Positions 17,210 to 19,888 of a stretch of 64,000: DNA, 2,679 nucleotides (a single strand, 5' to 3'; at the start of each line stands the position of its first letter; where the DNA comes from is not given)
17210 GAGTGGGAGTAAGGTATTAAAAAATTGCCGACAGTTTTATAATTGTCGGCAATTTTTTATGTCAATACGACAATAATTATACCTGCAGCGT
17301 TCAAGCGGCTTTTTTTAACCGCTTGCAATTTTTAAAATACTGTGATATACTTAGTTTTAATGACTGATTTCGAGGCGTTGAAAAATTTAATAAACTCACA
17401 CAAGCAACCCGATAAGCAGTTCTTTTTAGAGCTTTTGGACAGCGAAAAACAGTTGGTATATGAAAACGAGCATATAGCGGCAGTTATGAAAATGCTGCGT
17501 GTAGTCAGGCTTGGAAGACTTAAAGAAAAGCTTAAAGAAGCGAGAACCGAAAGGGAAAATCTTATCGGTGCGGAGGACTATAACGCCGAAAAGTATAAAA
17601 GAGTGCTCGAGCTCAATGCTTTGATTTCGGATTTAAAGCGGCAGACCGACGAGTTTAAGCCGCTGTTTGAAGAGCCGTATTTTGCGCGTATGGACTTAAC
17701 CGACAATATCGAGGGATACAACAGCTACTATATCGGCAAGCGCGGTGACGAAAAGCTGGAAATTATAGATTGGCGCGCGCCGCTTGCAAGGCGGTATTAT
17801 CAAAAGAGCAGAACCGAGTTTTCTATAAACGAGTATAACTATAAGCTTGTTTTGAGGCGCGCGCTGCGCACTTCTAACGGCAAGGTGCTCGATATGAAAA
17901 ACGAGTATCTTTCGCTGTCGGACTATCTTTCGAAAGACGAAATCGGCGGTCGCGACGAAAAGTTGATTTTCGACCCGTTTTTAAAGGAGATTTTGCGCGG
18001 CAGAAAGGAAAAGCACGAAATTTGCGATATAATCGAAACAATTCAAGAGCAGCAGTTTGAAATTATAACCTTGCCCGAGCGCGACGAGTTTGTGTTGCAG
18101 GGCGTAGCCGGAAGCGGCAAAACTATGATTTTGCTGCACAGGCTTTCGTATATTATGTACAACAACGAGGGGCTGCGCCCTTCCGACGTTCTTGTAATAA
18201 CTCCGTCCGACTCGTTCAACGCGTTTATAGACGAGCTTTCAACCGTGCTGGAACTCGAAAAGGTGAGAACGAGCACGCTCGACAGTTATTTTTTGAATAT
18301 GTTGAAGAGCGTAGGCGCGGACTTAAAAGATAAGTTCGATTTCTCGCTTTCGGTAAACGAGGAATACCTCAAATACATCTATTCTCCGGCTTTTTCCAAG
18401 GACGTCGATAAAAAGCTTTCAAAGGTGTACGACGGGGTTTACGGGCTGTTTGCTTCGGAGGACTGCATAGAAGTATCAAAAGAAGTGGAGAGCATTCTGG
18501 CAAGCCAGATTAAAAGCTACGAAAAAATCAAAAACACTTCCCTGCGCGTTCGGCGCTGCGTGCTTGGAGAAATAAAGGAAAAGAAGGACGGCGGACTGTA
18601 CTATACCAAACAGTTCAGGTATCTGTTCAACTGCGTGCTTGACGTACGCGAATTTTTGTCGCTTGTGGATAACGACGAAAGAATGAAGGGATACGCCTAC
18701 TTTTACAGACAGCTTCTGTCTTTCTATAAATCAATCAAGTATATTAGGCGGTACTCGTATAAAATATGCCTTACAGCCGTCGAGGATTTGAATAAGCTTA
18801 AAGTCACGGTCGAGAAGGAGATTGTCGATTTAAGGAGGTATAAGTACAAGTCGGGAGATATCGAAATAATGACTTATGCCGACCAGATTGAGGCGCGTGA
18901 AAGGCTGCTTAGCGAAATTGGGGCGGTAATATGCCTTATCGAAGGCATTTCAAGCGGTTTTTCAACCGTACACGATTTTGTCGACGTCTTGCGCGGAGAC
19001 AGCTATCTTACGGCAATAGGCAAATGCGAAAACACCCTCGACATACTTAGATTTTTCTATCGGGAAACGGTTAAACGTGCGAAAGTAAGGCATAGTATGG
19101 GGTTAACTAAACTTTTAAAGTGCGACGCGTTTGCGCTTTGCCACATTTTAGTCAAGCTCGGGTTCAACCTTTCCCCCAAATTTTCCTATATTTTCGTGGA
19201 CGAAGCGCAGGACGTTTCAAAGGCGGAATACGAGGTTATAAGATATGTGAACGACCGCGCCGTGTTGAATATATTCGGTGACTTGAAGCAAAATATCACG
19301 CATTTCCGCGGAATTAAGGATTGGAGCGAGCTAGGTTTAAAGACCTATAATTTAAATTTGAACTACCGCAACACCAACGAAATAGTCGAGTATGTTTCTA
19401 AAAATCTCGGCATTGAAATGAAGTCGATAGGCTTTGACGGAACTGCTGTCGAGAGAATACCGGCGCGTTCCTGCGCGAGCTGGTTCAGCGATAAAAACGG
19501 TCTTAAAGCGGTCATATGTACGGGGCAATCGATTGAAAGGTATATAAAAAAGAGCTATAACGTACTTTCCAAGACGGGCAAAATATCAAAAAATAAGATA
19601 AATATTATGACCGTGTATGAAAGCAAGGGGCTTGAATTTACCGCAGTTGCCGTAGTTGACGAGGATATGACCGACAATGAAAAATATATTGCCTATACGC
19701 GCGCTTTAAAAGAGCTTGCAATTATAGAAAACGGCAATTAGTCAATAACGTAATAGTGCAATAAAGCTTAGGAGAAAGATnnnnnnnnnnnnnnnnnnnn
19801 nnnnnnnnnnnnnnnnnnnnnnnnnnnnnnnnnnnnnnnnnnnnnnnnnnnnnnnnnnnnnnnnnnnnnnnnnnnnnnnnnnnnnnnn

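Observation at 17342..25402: Terminator-bracketed two-helicase cassette: a HelD-like helicase plus a 1873-aa DUF4011/Upf1-like helicase/nuclease-fold/DUF3320 protein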

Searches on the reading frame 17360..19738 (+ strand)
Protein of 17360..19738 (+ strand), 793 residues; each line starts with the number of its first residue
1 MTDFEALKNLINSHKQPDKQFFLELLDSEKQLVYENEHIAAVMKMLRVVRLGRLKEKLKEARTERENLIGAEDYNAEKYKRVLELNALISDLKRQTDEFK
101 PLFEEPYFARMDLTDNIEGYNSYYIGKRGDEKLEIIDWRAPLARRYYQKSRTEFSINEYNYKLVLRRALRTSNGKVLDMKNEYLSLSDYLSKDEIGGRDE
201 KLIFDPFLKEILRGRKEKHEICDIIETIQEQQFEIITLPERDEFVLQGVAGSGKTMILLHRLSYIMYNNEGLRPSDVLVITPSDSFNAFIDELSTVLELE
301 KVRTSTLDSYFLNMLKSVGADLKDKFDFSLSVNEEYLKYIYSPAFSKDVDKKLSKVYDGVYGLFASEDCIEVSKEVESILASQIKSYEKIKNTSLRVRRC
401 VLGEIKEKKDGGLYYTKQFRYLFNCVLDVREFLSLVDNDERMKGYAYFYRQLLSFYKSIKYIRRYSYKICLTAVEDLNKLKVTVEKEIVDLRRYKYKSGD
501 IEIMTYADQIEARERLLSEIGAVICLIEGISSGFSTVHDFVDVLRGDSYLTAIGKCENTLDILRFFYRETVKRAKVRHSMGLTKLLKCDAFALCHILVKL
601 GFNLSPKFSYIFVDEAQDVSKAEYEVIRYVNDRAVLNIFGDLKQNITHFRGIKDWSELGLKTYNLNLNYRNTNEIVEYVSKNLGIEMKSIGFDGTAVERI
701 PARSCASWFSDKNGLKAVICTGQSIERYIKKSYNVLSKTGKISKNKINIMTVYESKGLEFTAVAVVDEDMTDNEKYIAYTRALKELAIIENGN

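Call 9: search_protein_families(library=pfam, proteins=[window:17360-19738:+], max_evalue=0.01)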
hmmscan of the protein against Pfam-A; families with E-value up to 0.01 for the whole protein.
window:17360-19738:+ (793 aa): 7 families
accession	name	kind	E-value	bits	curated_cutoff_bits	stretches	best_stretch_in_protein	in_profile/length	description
PF00580.27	UvrD-helicase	-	2.4e-16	60.7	23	1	229-651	2-257/271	UvrD/REP helicase N-terminal domain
PF13245.12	AAA_19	-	1e-07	32.6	25.1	1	609-649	92-133/134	AAA domain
PF01443.25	Viral_helicase1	-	1.5e-06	28.6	21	1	607-789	59-227/228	Viral superfamily 1 RNA helicase core domain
PF13538.12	UvrD_C_2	-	7.7e-05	22.9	27.4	1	749-788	4-51/52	UvrD-like helicase C-terminal domain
PF13361.12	UvrD_C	-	0.0018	18.2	25.6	1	741-767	281-307/350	UvrD-like helicase C-terminal domain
PF24768.1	ARM_ARMC5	-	0.0031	17.4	79.9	0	536-588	197-250/289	ARMC5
PF13604.12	AAA_30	-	0.0064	16.7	27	0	233-258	10-35/191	AAA domain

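Call 10: search_protein_families(library=padloc, proteins=[window:17360-19738:+], max_evalue=0.01)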
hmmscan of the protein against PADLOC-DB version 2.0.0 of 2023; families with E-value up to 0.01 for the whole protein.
window:17360-19738:+ (793 aa): 40 families (the best 25 are shown)
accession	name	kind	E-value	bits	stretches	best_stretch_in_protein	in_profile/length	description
PDLC00122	GajB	-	1e-19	68.8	2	604-679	159-243/502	UrvD helicase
PDLC03802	RTasHel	-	1.1e-18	65.5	2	604-680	189-270/675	DRT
PDLC00132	GajB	-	4.2e-16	56.7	2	607-681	214-297/625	UrvD helicase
PDLC00129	GajB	-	1.5e-15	54.8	1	603-690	222-315/594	UrvD helicase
PDLC00123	GajB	-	1.9e-14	51.2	2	604-697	173-273/540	UrvD helicase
PDLC00119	GajB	-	1.3e-12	45.4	1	604-678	215-295/565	UrvD helicase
PDLC00114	GajB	-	2e-12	44.5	3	603-677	211-293/635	UrvD helicase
PDLC00103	GajB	-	2.9e-12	44.3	2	607-679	211-291/612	UrvD helicase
PDLC00127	GajB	-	3e-12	43.9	1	602-681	196-287/594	UrvD helicase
PDLC00117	GajB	-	2.8e-11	40.6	1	604-689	215-308/604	UrvD helicase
PDLC00135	GajB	-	3e-11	40.9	2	604-678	166-247/603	UrvD helicase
PDLC00111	GajB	-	5.6e-11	39.8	1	604-678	196-276/625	UrvD helicase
PDLC00104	GajB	-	7e-11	39.6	1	603-653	161-211/574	UrvD helicase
PDLC00106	GajB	-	8.2e-11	39.1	2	604-679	202-284/577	UrvD helicase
PDLC00142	GajB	-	2.2e-10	37.6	1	605-686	213-301/583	UrvD helicase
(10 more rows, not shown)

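Call 11: search_protein_families(library=ncbifam, proteins=[window:17360-19738:+], max_evalue=0.01)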
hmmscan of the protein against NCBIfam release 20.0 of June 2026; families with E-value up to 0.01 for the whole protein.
window:17360-19738:+ (793 aa): 15 families
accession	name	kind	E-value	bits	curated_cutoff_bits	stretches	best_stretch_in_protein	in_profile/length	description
NF041464.1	HelD_BACSU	equivalog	8.3e-33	113.3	419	2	91-325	84-310/779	RNA polymerase recycling motor HelD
NF041254.1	motor_HelR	exception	5.2e-29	101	750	2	35-309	19-270/706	RNA polymerase recycling motor ATPase HelR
NF041258.1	motor_HelR_2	exception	7.6e-24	83.9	1100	2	124-297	79-241/713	RNA polymerase recycling motor ATPase HelR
NF041465.1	HelD_MYCSM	equivalog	1.5e-20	72.9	1051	2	124-293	84-242/719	RNA polymerase recycling motor HelD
NF008743.0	PRK11773.1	equivalog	4.9e-13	48.3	965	2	221-281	3-61/720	DNA helicase II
NF010485.0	PRK13909.1-2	equivalog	3e-12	45.6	650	2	602-681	326-422/909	RecB-like helicase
TIGR01073.1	pcrA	equivalog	5.4e-12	44.9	911.2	1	606-677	208-287/725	DNA helicase PcrA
TIGR01074.1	rep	equivalog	7.6e-12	44.3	951.45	1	607-676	206-283/668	DNA helicase Rep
TIGR01075.1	uvrD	equivalog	4.7e-11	41.7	1144.45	2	225-280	2-55/715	DNA helicase II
TIGR00609.1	recB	equivalog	8e-08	30.8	696.05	1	606-681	370-453/1175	exodeoxyribonuclease V subunit beta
TIGR02785.1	addA_Gpos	equivalog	2.2e-06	25.8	707.65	0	741-768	778-805/1234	helicase-exonuclease AddAB subunit AddA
NF053713.1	helicas_STM2767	equivalog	2.5e-06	26.2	550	1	239-270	187-218/665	STM2767 family DEAD/DEAH box helicase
NF008276.0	PRK11054.1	equivalog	5.7e-06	25.1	543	1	228-318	197-286/684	DNA helicase IV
TIGR02784.1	addA_alphas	equivalog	0.00023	19.6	860.75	0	742-769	772-799/1138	double-strand break repair helicase AddA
NF008128.0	PRK10876.1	equivalog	0.00046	17.9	1697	1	568-682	336-460/1181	exodeoxyribonuclease V subunit beta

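Call 19: find_homologous_proteins(query=window:17360-19738:+, max_evalue=0.00001)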
Query window:17360-19738:+ (793 aa): 2031 proteins with E <= 0.00001 among 8000 candidates; the best 120 are listed.
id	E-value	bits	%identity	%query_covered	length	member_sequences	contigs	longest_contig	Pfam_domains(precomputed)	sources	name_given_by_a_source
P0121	0.0e+0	1699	97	100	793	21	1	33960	PF01443.25,PF13245.13,PF00580.28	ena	-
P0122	0.0e+0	1373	96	82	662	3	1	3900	PF13245.13,PF00580.28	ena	-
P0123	0.0e+0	1365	76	99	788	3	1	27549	PF01443.25,PF13245.13,PF00580.28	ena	-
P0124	0.0e+0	1342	75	99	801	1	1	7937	PF13538.13,PF01443.25,PF13245.13,PF00580.28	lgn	-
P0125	0.0e+0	1339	76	99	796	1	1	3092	PF01443.25,PF13245.13,PF00580.28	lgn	-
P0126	0.0e+0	1327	74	100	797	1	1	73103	PF01443.25,PF13245.13,PF00580.28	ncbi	-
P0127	0.0e+0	1325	74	100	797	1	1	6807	PF13538.13,PF01443.25,PF13245.13,PF00580.28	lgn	-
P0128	0.0e+0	1319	74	99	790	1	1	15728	PF01443.25,PF13245.13,PF00580.28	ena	-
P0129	0.0e+0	1319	74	99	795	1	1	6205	PF13538.13,PF01443.25,PF13245.13,PF00580.28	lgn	-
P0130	0.0e+0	1318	74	100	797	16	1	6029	PF01443.25,PF13245.13,PF00580.28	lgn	-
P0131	0.0e+0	1316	73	100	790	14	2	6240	PF13245.13,PF00580.28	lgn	-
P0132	0.0e+0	1311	73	99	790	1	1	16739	PF01443.25,PF13245.13,PF00580.28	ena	-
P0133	0.0e+0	1310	74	100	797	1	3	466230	PF01443.25,PF13245.13,PF00580.28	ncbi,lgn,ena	-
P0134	0.0e+0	1305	74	99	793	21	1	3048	PF13245.13,PF00580.28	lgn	-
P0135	0.0e+0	1305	73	99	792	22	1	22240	PF01443.25,PF13245.13,PF00580.28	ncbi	-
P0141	0.0e+0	1294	72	99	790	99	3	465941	PF13245.13,PF00580.28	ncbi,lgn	-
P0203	0.0e+0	1249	71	99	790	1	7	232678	PF01443.25,PF13245.13,PF00580.28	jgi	-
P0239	0.0e+0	1202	68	100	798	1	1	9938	PF13245.13,PF00580.28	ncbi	-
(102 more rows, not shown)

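Call 25: search_solved_structures(query=window:17360-19738:+, max_evalue=0.001, show_alignments=1)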
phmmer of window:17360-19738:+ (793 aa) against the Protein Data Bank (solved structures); distinct sequences matched with E-value up to 0.001: 10.
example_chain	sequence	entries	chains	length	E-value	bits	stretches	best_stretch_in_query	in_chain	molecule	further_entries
6wvk_H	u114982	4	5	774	3.1e-23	85.5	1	95-314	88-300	DNA helicase IV | DNA helicase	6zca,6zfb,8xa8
6yxu_H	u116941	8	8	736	6.9e-17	64.5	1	60-297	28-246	RNA polymerase-associated transcription factor HelD | Helicase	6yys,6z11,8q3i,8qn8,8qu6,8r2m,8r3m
3lfu_A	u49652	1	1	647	1.7e-07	33.4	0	222-284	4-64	DNA helicase II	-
2is1_A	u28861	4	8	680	1.8e-07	33.4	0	222-284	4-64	DNA helicase II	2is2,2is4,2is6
2pjr_A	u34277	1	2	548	2.3e-07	33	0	567-678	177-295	PROTEIN (HELICASE PCRA)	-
1pjr_A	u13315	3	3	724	3e-07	32.6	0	567-678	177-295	PCRA | ATP-DEPENDENT HELICASE PCRA | HELICASE PCRA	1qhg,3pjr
4c2u_A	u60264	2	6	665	6.9e-07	31.4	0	605-682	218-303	DNA HELICASE II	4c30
4c2t_A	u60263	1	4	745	1e-06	30.8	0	605-682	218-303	DNA HELICASE II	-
9dci_A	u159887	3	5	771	0.00027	22.8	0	566-697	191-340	ATP-dependent DNA helicase UvrD1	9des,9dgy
1uaa_A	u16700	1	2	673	0.00033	22.6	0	606-677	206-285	PROTEIN (ATP-DEPENDENT DNA HELICASE REP.)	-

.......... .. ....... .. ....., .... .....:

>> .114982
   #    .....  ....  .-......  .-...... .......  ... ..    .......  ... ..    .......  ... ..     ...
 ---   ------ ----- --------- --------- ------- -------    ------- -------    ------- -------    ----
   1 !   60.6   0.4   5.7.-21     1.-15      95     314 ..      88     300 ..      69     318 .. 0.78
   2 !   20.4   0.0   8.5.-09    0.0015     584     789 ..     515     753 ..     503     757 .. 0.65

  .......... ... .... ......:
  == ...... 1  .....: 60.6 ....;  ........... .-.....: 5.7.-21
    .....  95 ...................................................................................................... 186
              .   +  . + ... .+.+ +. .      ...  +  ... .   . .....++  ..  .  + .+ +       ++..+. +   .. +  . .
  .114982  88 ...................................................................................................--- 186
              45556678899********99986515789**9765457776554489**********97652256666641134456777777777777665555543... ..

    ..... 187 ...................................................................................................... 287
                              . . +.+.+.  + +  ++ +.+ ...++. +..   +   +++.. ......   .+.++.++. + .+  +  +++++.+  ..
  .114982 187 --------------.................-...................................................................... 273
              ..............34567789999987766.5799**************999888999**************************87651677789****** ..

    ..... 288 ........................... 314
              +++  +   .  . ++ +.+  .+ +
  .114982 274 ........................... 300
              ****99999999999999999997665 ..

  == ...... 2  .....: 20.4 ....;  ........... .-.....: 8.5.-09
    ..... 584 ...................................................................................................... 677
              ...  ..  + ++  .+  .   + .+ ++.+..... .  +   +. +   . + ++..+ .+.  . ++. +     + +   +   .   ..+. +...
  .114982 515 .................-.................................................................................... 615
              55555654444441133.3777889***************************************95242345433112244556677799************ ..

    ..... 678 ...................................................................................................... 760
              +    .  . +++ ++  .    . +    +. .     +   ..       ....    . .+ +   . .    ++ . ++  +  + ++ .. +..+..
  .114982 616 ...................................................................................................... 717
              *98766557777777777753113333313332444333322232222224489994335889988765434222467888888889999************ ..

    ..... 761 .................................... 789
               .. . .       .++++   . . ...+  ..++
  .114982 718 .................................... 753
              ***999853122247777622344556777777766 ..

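Call 55: predict_structure(alignment_id=A2)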
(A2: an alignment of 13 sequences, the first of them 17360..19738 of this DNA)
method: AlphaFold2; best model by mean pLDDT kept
length: 793 residues; sequences in the alignment: 13
mean_pLDDT: 60.4   pTM: 0.42
mean pLDDT of the five models: 60.4, 58.5, 53.8, 53.2, 52.2
residues with pLDDT >= 90: 51; 70-90: 257; 50-70: 161; < 50: 324
segments of 3 or more residues with pLDDT < 50: 1-32, 41-43, 100-154, 162-311, 317-330, 409-411, 582-586, 605-619, 632-653, 657-668
pLDDT, mean of each block of 10 residues (from residue 1): 44 41 41 49 52 72 82 76 78 64 32 42 33 36 44 48 41 34 40 44 40 44 44 34 36 41 43 36 33 32 38 48 41 63 76 79 78 88 91 85 64 65 86 84 75 78 86 93 92 79 80 91 93 86 65 59 69 64 51 71 52 46 61 41 41 47 40 67 56 68 82 82 72 66 76 62 82 63 81 54
secondary structure, 60 per line:
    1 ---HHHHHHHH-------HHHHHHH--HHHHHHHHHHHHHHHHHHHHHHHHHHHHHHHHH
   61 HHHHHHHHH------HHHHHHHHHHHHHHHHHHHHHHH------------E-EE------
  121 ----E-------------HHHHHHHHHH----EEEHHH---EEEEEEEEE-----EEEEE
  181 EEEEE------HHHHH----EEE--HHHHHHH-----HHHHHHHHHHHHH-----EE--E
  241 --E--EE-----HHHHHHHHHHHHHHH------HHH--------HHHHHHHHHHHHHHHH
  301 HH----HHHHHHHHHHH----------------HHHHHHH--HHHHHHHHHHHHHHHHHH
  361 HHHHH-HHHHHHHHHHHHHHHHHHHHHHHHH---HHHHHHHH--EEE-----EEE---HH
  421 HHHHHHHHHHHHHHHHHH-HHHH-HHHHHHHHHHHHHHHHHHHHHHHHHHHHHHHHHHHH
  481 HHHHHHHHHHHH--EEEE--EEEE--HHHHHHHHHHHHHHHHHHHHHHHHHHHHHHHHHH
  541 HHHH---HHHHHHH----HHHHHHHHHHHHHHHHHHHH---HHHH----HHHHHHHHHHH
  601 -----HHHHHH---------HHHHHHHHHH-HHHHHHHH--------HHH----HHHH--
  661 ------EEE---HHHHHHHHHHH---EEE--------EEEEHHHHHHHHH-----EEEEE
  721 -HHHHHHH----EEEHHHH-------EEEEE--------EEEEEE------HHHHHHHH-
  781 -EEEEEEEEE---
elements in order (helices of 4 or more, strands of 3 or more residues): H4-11 H19-25 H28-69 H76-98 H139-148 E153-155 E162-170 E176-185 H192-196 E201-203 H206-212 H218-230 H253-267 H285-302 H307-317 H334-340 H343-365 H367-391 H395-402 E405-407 E413-415 H419-438 H440-443 H445-492 E495-498 E501-504 H507-544 H548-554 H559-578 H582-585 H590-600 H606-611 H621-630 H632-639 H655-658 E667-669 H673-683 E687-689 E698-701 H702-710 E716-720 H722-728 E733-735 H736-739 E747-751 E760-765 H772-779 E782-790

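Call 59: fold_search(model_id=the predicted structure, library=pdb)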
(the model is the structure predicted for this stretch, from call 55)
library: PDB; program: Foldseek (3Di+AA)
matches with E <= 10: 615; with E <= 0.001: 3
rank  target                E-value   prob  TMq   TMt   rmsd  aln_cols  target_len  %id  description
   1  6wvk_H                1.6e-11  1.00  0.20  0.21  29.1       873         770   19  Cryo-EM structure of Bacillus subtilis RNA Polymerase in complex with HelD (released 2020-11-18)
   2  6yxu_H                2.1e-07  1.00  0.16  0.18  25.9       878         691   15  Structure of Mycobacterium smegmatis HelD protein in complex with RNA polymerase core - State I, primary channel engag (released 2020-11-04)
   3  6vsx                  1.9e-04  1.00  0.13  0.53   4.6       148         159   23  X-ray crystal structure of the C-terminal domain of Bacillus subtilis RNA polymerase binding helicase HelD (released 2020-06-10)
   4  3dmn                  1.4e-03  1.00  0.10  0.41  11.5       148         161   17  The crystal structure of the C-terminal domain of a possilbe DNA helicase from Lactobacillus plantarun WCFS1 (released 2008-08-26)
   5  7zel_A                2.6e-03  1.00  0.14  0.13   4.0       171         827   17  Human SLFN11 dimer apoenzyme (released 2022-09-28)
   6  7zep_A                4.7e-03  1.00  0.14  0.13   4.0       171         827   16  Human SLFN11 E209A dimer (released 2022-09-28)
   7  9a69_B                9.9e-03  0.20  0.08  0.10  90.2       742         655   12  Integrative model of MCPB-MCPC by crosslinking MS and deep learning (released 2024-09-18)
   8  5wwp_B                1.1e-02  1.00  0.13  0.16   4.6       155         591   18  Crystal structure of Middle East respiratory syndrome coronavirus helicase (MERS-CoV nsp13) (released 2017-07-05)
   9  5wwp_A                1.5e-02  1.00  0.13  0.19   4.4       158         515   17  Crystal structure of Middle East respiratory syndrome coronavirus helicase (MERS-CoV nsp13) (released 2017-07-05)
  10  6zsl_A                1.6e-02  1.00  0.13  0.17   4.2       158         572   14  Crystal structure of the SARS-CoV-2 helicase at 1.94 Angstrom resolution (released 2020-07-29)
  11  6lkx_A                1.8e-02  1.00  0.11  0.19   3.8       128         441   15  The structure of PRRSV helicase (released 2020-05-27)
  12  8xi2_Q                1.9e-02  0.44  0.15  0.10  29.1       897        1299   10  Cryo-EM structure of the Chlamydomonas C* complex (released 2024-10-09)
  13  9i53_A                2.1e-02  1.00  0.12  0.16   8.3       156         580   14  Crystal structure of the SARS-CoV-2 helicase NSP13 in complex with ATP (released 2025-07-23)
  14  4b3g_B                2.4e-02  1.00  0.12  0.16   5.8       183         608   13  crystal structure of Ighmbp2 helicase in complex with RNA (released 2012-09-26)
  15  7nio_E                2.5e-02  1.00  0.11  0.15   8.4       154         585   14  Crystal structure of the SARS-CoV-2 helicase APO form (released 2021-03-17)
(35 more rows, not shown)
